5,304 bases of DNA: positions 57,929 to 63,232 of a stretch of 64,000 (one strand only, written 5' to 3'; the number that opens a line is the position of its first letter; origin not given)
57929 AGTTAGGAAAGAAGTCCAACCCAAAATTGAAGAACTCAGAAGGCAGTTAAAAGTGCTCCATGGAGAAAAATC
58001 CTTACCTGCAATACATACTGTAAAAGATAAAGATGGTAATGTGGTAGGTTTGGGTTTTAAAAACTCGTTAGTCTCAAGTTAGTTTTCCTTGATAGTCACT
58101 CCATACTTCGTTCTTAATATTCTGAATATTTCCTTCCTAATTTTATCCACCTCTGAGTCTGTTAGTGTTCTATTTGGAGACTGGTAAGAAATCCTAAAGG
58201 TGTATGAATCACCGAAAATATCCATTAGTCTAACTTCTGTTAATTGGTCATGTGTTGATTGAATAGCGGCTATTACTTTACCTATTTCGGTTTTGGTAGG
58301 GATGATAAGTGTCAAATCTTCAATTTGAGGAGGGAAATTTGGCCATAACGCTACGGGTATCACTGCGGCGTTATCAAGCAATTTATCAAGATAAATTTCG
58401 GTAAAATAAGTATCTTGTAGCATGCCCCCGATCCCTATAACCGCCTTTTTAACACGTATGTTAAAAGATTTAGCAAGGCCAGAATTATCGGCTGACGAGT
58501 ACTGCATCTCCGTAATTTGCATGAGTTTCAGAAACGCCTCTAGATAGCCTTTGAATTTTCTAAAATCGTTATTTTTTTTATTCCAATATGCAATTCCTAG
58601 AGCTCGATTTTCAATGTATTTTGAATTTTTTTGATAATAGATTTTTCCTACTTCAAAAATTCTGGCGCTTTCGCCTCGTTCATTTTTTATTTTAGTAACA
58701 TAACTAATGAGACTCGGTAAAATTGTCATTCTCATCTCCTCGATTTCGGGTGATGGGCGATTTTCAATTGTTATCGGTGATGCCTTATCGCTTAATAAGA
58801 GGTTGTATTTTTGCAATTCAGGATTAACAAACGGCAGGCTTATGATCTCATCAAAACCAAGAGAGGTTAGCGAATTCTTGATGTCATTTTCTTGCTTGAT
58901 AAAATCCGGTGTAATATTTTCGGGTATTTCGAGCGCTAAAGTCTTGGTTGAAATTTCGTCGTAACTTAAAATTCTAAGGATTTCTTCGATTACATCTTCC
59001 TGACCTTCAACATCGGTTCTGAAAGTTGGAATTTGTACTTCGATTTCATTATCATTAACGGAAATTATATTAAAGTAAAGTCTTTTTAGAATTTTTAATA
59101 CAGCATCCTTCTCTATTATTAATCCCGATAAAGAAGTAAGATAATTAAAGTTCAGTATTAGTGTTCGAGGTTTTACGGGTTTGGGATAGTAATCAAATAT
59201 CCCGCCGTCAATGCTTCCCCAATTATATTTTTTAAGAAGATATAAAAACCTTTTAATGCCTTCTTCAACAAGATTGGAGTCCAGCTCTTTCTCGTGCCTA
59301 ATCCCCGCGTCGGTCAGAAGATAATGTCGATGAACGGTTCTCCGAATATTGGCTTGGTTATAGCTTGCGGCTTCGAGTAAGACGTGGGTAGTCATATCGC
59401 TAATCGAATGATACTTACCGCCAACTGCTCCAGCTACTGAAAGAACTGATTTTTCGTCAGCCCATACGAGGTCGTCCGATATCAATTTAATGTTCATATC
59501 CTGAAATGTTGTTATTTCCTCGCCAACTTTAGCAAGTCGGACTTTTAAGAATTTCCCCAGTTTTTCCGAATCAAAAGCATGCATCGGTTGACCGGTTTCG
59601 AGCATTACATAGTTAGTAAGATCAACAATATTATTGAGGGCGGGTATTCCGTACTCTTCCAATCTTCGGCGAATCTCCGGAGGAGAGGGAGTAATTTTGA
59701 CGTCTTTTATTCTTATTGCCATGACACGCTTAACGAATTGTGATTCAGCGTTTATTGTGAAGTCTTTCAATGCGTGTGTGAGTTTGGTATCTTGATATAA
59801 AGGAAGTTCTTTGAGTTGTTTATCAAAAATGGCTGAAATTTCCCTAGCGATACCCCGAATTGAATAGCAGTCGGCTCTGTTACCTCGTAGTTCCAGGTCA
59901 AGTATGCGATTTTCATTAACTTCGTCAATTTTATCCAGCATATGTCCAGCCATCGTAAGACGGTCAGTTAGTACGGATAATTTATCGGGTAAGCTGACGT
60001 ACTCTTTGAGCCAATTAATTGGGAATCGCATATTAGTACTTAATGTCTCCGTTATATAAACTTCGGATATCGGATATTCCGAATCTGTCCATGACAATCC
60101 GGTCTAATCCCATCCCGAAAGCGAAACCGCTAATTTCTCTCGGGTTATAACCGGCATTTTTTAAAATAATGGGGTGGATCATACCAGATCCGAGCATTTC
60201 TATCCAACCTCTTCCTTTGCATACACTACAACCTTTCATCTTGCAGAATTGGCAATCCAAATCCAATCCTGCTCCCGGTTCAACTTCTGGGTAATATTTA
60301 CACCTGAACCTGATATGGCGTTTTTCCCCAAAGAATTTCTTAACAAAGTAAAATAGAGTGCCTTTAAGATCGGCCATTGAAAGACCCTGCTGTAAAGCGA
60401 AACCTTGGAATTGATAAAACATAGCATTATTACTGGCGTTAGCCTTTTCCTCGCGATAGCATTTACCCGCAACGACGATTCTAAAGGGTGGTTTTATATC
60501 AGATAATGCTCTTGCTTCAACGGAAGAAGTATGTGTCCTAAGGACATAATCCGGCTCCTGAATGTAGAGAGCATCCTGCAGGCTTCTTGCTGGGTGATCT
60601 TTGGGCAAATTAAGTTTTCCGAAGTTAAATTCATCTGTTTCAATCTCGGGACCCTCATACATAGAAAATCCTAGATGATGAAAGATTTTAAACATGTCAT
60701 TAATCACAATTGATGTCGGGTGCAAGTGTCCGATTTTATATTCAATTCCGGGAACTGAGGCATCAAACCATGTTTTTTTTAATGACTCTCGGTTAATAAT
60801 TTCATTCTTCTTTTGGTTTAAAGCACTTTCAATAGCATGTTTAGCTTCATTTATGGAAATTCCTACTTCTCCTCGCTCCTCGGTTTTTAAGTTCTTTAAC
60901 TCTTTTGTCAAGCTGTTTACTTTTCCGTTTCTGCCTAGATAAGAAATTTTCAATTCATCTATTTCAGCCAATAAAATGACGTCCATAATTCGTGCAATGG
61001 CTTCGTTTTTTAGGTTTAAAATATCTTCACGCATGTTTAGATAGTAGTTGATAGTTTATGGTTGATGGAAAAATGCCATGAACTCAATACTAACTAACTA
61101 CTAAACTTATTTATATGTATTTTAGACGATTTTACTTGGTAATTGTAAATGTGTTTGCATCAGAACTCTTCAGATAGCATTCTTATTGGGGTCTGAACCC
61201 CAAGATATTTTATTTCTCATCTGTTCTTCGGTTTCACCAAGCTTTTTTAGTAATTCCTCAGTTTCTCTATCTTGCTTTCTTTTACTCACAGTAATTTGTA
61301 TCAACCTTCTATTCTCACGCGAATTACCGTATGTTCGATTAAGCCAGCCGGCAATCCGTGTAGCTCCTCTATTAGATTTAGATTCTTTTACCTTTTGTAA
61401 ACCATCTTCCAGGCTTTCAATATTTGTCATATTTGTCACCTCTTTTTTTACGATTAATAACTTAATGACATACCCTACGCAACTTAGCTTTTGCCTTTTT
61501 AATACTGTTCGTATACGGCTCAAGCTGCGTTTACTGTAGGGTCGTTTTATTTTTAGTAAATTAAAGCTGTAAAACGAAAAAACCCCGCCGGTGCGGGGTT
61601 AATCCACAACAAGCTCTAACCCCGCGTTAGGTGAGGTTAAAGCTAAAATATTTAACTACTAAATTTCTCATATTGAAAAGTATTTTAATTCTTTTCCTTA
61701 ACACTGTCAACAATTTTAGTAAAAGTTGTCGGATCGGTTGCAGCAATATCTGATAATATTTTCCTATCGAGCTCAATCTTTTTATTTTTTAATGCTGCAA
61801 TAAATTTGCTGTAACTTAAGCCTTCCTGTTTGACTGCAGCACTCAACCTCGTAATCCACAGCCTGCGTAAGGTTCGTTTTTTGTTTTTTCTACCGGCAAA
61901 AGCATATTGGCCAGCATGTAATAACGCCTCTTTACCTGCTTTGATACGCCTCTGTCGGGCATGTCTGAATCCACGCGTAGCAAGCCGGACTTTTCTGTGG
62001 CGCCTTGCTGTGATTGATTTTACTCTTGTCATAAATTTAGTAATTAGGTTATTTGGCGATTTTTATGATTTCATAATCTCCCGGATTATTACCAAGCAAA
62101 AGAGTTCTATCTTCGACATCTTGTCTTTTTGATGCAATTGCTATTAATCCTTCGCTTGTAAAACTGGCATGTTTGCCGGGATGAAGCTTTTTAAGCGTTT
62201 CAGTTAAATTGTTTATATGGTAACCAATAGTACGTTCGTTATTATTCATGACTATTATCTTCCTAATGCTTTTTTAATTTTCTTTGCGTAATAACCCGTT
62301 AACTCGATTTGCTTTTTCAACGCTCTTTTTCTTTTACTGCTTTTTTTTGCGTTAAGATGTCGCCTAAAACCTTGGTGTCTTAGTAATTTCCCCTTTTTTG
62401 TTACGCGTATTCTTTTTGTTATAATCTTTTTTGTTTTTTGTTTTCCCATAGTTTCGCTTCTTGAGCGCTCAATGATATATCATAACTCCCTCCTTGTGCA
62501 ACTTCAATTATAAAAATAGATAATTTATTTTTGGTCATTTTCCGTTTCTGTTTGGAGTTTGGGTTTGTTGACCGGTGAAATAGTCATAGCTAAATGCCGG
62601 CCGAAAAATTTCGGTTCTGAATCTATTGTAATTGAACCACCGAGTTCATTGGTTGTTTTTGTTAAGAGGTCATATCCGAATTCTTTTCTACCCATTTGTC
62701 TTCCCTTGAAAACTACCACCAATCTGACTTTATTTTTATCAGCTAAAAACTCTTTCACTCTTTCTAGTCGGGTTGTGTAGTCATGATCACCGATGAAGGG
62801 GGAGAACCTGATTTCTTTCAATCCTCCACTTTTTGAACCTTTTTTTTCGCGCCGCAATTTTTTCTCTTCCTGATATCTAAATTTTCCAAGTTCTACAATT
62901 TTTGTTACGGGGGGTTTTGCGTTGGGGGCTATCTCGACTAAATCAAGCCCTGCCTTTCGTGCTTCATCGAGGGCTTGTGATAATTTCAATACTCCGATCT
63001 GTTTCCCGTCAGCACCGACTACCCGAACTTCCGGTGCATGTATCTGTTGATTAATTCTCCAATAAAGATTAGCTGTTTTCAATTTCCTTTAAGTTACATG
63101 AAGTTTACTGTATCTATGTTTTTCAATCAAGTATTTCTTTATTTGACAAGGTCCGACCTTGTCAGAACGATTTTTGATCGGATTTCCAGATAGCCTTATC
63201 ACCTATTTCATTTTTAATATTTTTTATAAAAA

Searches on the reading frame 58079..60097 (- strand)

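Call 69: search_protein_families(library=pfam, proteins=[window:58079-60097:-], max_evalue=0.001)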
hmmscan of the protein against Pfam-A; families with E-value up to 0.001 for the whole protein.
window:58079-60097:- (672 aa): 4 families
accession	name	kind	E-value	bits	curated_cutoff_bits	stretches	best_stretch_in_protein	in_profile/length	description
PF03483.22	B3_4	-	1e-47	162.4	29.3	1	124-291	4-172/174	B3/4 domain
PF17759.6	tRNA_synthFbeta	-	6.2e-26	91.6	22.4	1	400-567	19-200/214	Phenylalanyl tRNA synthetase beta chain CLM domain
PF03484.21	B5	-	3.3e-16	59.7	28.6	1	315-379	3-67/67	tRNA synthetase B5 domain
PF03147.19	FDX-ACB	-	3.2e-13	50.4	31.1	1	586-669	1-93/94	Ferredoxin-fold anticodon binding domain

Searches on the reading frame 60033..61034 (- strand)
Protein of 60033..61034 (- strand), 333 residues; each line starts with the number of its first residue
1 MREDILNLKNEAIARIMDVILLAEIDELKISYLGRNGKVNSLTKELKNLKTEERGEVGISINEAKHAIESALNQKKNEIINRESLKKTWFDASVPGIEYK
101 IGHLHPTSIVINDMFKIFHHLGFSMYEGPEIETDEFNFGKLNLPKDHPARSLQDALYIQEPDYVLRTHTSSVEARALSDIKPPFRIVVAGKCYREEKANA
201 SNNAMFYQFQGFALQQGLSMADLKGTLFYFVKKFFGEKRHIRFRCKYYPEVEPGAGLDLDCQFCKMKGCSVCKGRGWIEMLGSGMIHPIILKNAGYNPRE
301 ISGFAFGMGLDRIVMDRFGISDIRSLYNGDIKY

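Call 69: search_protein_families(library=pfam, proteins=[window:60033-61034:-], max_evalue=0.001)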
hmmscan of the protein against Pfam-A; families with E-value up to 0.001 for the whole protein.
window:60033-61034:- (333 aa): 2 families
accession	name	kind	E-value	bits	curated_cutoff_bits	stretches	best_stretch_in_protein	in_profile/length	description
PF01409.25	tRNA-synt_2d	-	1e-75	254.9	19.8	1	90-332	2-241/246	tRNA synthetases class II core domain (F)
PF02912.23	Phe_tRNA-synt_N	-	3e-16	59.6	22.3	1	22-84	3-65/69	Aminoacyl tRNA synthetase class II, N-terminal domain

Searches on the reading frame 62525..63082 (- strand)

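Call 90: search_protein_families(library=pfam, proteins=[window:62525-63082:-], max_evalue=0.001)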
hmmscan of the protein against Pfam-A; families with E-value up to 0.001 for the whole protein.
window:62525-63082:- (185 aa): 2 families
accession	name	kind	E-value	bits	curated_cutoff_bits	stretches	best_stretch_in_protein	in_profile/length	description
PF05198.21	IF3_N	-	9.9e-29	99.8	26.9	1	10-77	1-68/70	Translation initiation factor IF-3, N-terminal domain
PF00707.27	IF3_C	-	5.7e-24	84.3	34.8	1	88-170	3-85/86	Translation initiation factor IF-3, C-terminal domain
